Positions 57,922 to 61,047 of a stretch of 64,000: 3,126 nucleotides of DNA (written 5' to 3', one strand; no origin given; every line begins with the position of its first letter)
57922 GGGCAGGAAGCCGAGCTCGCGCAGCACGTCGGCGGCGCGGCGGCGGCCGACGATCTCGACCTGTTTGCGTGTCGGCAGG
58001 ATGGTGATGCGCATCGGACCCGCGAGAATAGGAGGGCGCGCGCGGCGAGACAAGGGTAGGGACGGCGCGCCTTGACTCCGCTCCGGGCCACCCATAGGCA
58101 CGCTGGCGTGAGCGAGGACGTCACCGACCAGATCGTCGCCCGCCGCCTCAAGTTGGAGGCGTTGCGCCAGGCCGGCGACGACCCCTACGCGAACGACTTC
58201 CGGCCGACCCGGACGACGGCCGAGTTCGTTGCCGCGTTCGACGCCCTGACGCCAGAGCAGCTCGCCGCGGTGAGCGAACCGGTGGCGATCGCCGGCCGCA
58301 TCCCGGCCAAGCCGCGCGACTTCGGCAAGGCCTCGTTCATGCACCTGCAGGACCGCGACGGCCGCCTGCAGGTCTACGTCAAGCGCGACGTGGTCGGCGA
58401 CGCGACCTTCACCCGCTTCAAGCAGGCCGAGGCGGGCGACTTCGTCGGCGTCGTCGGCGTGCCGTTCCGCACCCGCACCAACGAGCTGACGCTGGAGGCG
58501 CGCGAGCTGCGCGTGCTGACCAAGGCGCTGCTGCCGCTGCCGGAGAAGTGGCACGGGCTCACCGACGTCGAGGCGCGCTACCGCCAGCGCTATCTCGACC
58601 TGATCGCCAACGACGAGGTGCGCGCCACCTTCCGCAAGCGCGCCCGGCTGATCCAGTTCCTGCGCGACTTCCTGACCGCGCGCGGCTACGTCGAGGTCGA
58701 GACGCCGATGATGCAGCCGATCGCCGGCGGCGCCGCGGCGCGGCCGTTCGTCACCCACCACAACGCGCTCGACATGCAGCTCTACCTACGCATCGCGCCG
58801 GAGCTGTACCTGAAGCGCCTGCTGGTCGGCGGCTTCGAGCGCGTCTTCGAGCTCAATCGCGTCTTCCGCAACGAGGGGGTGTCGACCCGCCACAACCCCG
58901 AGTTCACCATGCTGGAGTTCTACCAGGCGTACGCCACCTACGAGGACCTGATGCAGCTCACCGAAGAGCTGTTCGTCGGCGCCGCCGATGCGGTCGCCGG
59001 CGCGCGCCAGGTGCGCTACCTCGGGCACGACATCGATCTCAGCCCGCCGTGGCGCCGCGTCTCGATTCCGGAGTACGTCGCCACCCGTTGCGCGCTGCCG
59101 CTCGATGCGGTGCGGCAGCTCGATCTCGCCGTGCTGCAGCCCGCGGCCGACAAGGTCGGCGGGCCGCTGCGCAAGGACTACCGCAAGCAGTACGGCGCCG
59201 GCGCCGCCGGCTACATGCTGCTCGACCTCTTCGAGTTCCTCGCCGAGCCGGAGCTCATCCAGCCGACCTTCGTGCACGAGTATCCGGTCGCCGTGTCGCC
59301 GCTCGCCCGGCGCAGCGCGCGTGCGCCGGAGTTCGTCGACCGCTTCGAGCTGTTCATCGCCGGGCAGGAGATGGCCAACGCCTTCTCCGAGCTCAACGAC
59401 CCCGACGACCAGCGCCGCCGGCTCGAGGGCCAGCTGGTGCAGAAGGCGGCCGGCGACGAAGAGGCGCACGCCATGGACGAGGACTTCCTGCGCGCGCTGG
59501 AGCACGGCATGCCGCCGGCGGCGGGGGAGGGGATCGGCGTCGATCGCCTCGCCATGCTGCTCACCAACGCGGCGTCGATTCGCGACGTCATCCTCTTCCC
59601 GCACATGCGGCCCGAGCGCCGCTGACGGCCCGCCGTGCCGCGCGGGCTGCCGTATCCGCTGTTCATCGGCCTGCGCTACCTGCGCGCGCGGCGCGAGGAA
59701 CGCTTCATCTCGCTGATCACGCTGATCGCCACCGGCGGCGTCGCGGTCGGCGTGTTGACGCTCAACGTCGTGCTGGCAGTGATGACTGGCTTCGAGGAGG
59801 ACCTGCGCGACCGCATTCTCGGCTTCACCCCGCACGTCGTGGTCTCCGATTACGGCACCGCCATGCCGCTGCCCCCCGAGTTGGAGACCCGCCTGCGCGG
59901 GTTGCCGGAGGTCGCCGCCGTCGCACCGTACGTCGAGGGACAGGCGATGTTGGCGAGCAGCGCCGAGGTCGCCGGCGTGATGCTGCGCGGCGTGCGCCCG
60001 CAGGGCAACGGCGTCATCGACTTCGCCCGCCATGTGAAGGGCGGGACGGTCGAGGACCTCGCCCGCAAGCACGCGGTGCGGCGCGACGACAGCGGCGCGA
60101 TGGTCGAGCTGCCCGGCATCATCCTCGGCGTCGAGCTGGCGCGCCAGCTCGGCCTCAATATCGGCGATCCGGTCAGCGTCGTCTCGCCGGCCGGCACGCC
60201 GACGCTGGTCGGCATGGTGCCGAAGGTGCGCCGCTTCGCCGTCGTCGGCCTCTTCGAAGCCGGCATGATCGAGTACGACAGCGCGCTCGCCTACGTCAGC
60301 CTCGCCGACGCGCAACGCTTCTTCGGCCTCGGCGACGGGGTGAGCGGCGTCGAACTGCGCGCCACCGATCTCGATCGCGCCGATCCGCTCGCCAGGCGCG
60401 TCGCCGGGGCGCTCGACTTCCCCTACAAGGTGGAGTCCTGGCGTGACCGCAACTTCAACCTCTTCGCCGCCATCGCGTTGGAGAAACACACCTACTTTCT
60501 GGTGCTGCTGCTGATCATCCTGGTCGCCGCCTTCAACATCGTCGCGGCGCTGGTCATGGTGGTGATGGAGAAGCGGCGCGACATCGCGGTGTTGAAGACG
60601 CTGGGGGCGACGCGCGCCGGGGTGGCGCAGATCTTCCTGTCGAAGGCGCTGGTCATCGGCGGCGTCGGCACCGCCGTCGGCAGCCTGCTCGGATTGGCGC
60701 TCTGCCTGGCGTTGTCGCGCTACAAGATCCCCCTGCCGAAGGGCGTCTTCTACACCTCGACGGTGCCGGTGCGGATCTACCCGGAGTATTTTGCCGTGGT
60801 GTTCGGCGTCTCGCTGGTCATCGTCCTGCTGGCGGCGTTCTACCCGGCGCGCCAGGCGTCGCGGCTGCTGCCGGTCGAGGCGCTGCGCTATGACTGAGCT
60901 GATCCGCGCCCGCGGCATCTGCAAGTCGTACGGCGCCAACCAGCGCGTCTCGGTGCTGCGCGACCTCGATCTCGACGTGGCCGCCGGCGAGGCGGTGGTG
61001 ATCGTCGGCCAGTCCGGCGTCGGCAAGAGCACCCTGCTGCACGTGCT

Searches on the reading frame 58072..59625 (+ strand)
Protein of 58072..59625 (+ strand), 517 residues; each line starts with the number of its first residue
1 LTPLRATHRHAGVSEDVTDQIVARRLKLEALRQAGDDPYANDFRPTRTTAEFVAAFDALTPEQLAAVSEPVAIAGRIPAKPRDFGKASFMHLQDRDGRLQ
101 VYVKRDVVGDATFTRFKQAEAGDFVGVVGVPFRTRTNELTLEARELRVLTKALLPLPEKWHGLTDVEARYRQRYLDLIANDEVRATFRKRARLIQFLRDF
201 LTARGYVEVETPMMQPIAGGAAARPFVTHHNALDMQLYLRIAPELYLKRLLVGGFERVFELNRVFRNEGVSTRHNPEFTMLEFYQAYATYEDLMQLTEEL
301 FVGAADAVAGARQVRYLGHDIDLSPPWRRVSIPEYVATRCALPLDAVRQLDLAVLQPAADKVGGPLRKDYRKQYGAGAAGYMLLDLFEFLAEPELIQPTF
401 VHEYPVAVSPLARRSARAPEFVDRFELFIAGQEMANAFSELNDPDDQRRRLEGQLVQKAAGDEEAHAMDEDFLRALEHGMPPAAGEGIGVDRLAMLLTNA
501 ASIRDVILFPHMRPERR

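Call 33: search_protein_families(library=pfam, proteins=[window:58072-59625:+], max_evalue=0.001)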
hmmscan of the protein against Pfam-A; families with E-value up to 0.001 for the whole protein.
window:58072-59625:+ (517 aa): 3 families
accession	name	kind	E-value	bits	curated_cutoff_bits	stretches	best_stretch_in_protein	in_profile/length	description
PF00152.25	tRNA-synt_2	-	4.7e-88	295.6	25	1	166-512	2-307/308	tRNA synthetases class II (D, K and N)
PF01336.31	tRNA_anti-codon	-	6e-12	45.8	27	1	71-149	1-75/75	OB-fold nucleic acid binding domain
PF01409.25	tRNA-synt_2d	-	3.5e-05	23.8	19.8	0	257-300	104-149/246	tRNA synthetases class II core domain (F)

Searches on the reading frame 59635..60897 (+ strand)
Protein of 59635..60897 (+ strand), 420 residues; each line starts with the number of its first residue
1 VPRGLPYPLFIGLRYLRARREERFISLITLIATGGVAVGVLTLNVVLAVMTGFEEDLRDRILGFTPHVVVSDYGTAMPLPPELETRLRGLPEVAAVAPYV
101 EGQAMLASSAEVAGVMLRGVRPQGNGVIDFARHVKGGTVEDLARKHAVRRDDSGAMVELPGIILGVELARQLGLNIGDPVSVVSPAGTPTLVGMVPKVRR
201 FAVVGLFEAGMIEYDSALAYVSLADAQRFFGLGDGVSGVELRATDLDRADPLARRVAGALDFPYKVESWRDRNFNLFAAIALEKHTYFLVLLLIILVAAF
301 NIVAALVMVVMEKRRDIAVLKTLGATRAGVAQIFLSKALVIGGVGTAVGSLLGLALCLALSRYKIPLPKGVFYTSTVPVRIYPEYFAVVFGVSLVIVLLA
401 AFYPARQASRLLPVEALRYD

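Call 33: search_protein_families(library=pfam, proteins=[window:59635-60897:+], max_evalue=0.001)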
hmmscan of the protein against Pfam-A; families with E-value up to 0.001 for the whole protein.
window:59635-60897:+ (420 aa): 2 families
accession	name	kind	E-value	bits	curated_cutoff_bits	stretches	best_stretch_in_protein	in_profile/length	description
PF02687.27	FtsX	-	2.7e-19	69.8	25.5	1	289-411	2-118/120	FtsX-like permease C-terminal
PF12704.14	MacB_PCD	-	1.1e-12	49.1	27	1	29-256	1-204/207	MacB-like periplasmic core domain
